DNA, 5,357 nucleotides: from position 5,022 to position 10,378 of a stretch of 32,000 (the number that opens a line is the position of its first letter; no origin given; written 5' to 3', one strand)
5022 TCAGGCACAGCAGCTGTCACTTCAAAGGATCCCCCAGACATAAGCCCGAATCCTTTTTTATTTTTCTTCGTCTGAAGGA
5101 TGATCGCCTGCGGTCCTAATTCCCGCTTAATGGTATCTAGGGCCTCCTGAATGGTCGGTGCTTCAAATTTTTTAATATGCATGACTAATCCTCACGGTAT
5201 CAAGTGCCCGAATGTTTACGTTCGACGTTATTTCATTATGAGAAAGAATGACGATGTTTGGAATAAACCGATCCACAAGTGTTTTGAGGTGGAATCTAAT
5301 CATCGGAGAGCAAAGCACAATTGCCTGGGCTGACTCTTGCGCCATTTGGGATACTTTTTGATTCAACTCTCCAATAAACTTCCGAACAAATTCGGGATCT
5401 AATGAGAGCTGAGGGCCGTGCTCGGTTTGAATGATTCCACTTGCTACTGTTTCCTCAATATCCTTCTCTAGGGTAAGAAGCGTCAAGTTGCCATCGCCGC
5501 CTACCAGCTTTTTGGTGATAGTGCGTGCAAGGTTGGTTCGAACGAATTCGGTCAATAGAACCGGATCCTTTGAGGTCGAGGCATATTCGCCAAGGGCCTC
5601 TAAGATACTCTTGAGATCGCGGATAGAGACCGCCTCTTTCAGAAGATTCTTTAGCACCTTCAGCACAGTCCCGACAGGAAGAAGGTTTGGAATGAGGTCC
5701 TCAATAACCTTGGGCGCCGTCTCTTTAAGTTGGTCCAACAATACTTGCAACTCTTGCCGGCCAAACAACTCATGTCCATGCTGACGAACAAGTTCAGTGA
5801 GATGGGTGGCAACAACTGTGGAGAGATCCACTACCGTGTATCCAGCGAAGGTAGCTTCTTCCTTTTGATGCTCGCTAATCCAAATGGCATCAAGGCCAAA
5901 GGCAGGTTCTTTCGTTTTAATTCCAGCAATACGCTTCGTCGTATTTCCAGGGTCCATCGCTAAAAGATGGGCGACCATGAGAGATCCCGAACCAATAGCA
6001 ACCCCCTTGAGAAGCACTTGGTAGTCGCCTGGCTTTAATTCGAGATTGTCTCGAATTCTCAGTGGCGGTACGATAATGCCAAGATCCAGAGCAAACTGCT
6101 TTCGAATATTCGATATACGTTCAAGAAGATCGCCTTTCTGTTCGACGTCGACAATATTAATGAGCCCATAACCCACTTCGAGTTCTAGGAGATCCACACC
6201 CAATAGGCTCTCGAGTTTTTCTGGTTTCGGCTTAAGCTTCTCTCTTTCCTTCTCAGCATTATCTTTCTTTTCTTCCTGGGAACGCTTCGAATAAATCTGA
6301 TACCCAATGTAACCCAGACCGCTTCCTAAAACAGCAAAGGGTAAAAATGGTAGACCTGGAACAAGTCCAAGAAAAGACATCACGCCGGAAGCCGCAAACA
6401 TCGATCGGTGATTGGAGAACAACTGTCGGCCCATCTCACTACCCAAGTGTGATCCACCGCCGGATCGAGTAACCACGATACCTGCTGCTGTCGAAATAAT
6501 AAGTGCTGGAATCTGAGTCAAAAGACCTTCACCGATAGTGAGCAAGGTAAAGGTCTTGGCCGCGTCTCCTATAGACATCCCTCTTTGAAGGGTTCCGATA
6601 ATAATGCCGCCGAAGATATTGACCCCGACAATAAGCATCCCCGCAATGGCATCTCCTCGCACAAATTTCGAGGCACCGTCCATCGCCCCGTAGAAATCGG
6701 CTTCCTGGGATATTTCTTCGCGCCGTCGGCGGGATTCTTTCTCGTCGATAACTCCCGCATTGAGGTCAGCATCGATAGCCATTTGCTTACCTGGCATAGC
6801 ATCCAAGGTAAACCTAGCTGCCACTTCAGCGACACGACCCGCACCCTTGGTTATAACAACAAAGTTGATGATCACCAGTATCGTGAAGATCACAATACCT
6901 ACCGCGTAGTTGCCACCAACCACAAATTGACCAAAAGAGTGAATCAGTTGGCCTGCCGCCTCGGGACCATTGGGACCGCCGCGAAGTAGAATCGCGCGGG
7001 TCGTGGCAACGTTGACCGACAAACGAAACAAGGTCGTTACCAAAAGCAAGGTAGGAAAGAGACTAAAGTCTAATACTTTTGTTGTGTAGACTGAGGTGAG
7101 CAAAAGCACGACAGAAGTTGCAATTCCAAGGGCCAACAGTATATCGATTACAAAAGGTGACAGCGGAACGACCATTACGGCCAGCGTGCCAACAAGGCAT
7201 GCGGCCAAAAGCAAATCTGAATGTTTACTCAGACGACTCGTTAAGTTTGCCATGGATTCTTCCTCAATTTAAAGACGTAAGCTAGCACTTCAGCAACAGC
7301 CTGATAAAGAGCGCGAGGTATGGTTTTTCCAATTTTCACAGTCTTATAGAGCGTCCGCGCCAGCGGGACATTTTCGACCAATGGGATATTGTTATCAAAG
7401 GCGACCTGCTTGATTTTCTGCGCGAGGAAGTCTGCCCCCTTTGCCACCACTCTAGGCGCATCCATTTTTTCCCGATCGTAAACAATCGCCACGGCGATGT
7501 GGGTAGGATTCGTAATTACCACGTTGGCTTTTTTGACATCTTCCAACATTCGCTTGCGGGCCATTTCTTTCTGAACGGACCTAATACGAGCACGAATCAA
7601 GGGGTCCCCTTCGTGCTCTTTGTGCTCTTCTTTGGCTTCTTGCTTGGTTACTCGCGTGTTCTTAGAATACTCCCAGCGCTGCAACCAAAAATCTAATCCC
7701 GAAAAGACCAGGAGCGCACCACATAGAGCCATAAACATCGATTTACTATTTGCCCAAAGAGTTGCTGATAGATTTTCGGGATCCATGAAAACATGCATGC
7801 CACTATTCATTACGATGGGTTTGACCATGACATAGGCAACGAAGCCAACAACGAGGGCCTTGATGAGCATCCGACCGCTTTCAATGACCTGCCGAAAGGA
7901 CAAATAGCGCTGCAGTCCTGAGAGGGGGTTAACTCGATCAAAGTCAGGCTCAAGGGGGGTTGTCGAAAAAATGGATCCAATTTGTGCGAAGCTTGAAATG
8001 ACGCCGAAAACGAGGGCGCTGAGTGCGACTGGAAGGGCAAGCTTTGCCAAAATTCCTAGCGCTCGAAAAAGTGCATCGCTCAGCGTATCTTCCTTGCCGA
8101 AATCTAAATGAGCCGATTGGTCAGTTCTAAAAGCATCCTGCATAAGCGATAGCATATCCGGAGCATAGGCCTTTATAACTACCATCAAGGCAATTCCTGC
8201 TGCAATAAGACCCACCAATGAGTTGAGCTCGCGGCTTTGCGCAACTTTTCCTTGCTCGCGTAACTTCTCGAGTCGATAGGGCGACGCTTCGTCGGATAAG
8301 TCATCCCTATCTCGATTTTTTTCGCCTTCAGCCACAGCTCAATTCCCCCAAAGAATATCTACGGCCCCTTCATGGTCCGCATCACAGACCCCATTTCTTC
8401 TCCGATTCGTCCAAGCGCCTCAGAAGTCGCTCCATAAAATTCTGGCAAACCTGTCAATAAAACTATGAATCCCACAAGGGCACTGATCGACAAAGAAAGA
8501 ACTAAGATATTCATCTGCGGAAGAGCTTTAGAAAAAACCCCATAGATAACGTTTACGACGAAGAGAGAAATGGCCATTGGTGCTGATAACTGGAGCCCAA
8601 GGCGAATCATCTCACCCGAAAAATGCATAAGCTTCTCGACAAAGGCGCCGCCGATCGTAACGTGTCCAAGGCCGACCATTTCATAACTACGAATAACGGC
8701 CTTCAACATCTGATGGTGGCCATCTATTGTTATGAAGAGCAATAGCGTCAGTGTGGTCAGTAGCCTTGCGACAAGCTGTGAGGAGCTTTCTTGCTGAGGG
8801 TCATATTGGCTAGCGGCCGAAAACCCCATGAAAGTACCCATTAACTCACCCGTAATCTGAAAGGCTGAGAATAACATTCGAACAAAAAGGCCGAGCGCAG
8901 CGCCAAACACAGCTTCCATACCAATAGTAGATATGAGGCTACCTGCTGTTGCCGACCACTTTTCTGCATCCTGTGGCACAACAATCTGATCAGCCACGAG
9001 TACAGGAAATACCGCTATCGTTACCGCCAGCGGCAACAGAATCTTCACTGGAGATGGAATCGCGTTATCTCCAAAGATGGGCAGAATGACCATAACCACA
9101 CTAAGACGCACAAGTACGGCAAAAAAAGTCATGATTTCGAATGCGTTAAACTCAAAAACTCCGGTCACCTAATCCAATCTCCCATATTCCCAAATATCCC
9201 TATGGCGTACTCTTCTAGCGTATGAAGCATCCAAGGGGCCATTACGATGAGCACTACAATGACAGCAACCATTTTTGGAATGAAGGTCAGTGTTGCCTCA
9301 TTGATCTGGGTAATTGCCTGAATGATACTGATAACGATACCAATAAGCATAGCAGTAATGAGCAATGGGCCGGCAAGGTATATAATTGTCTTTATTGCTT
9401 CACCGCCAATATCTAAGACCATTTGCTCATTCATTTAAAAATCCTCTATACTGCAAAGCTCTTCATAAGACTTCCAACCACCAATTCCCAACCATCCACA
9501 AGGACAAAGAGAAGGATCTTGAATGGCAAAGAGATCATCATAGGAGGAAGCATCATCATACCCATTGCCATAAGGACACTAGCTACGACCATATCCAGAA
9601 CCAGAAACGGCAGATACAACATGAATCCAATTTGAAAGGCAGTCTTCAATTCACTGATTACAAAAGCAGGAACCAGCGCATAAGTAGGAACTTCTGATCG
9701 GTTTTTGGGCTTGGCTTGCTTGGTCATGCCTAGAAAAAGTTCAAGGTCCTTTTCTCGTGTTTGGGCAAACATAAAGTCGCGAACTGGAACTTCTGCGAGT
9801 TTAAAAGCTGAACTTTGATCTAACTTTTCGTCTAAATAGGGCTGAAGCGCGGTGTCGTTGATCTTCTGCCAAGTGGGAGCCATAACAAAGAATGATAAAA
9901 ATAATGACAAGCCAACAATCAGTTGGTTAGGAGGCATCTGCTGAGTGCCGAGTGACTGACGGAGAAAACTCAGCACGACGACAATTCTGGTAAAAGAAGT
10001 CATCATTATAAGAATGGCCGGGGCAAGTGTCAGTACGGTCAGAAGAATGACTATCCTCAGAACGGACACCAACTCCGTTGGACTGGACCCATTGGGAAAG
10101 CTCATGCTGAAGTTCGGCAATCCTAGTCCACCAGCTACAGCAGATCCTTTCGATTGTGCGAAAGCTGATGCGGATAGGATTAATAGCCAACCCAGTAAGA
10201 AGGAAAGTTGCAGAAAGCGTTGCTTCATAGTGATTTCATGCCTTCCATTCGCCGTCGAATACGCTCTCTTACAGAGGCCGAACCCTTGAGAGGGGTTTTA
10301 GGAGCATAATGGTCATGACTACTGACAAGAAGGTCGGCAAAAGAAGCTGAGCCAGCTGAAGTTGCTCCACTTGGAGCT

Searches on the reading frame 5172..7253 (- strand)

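Call 16: search_protein_families(library=pfam, proteins=[window:5172-7253:-], max_evalue=0.001)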
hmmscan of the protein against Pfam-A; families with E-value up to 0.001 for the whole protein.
window:5172-7253:- (693 aa): 1 family
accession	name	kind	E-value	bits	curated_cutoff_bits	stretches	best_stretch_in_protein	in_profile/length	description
PF00771.25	FHIPEP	-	4.6e-270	898.2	29.1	1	24-679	2-656/657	FHIPEP family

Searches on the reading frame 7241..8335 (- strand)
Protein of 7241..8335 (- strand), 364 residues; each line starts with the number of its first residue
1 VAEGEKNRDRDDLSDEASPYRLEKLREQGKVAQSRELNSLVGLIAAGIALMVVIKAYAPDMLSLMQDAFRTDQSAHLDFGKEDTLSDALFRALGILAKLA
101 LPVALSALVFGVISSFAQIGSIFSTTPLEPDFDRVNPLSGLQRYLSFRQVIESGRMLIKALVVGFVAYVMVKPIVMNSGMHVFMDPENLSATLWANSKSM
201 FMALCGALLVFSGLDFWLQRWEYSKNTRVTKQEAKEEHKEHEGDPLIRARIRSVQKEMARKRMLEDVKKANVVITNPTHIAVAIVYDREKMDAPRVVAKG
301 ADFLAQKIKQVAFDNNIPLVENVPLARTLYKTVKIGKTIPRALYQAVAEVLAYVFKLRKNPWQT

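Call 16: search_protein_families(library=pfam, proteins=[window:7241-8335:-], max_evalue=0.001)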
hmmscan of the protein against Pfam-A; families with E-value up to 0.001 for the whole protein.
window:7241-8335:- (364 aa): 1 family
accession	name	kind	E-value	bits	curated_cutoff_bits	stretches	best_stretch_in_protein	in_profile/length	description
PF01312.24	Bac_export_2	-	9.6e-114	380.5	24.4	1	15-354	5-335/335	FlhB HrpN YscU SpaS Family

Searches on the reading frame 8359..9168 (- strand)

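Call 16: search_protein_families(library=pfam, proteins=[window:8359-9168:-], max_evalue=0.001)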
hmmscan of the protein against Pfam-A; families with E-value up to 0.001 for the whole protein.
window:8359-9168:- (269 aa): 1 family
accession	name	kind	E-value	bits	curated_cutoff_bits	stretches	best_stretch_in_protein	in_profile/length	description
PF01311.25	Bac_export_1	-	1.1e-56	192.4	27.8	1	13-251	2-226/230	Bacterial export proteins, family 1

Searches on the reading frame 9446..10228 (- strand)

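Call 16: search_protein_families(library=pfam, proteins=[window:9446-10228:-], max_evalue=0.001)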
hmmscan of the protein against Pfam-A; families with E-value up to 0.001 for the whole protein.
window:9446-10228:- (260 aa): 1 family
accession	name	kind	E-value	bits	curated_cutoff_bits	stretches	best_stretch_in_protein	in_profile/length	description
PF00813.25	FliP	-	5.1e-86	287.9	26.9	1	62-254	1-191/191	FliP family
